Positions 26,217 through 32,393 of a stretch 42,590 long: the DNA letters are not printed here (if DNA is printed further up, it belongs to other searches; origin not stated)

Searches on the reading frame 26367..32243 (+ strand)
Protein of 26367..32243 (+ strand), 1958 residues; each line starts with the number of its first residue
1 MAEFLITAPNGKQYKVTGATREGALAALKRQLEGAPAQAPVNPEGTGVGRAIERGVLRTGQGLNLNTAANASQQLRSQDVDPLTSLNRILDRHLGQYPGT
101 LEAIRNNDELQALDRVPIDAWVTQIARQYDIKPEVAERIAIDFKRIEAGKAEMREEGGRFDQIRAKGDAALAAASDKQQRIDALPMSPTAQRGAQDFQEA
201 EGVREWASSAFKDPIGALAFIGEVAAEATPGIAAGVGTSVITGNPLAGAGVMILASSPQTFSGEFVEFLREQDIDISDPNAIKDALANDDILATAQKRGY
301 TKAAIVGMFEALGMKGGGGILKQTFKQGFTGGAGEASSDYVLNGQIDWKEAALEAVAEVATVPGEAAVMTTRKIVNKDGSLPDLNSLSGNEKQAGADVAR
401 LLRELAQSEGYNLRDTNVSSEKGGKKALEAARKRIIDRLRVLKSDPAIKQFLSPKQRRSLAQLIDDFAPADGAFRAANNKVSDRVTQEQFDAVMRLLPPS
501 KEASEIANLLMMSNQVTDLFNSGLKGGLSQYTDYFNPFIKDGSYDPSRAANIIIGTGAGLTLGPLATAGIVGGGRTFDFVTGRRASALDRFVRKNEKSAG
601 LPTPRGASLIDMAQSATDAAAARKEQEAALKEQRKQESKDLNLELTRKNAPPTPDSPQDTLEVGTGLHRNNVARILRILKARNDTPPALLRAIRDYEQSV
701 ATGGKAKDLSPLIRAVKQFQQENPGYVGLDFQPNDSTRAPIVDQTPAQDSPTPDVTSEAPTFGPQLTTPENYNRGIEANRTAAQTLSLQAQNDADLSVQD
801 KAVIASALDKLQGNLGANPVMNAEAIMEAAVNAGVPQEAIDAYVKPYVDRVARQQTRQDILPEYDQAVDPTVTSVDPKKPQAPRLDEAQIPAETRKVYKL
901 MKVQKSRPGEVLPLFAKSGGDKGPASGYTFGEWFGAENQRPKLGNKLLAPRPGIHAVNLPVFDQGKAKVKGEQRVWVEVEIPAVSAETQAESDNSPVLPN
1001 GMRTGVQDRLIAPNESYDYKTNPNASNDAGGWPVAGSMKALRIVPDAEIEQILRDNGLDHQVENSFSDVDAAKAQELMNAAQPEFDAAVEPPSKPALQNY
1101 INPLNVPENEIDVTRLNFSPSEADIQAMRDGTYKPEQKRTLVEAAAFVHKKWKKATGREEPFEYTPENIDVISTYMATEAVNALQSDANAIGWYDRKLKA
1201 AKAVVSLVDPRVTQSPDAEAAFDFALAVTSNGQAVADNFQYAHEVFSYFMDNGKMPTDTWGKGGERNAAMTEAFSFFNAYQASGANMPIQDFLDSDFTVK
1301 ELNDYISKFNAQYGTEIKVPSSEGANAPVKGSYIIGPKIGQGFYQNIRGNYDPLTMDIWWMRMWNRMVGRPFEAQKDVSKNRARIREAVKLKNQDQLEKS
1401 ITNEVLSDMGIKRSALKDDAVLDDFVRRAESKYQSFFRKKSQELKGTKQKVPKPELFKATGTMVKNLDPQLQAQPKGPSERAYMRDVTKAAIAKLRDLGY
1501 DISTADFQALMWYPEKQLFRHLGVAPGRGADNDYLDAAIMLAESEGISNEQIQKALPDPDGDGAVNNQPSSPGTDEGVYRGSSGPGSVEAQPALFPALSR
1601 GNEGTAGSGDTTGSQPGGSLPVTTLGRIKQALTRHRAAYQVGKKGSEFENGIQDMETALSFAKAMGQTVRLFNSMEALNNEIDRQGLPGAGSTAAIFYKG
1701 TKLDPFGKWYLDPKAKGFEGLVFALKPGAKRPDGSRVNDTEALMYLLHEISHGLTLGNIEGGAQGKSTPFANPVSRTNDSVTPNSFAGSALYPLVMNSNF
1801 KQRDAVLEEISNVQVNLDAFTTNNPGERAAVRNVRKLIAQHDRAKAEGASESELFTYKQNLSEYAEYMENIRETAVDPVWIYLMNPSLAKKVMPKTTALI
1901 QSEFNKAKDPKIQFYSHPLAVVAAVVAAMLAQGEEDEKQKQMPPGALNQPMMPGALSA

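Call 10: search_protein_families(library=phrogs, max_evalue=0.001, proteins=[window:26367-32243:+])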
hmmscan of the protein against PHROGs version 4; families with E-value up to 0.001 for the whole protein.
window:26367-32243:+ (1958 aa): 1 family
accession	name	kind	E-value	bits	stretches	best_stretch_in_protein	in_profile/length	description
phrog_30118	-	unknown function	2.6e-09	37.8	1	896-1057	5-175/194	-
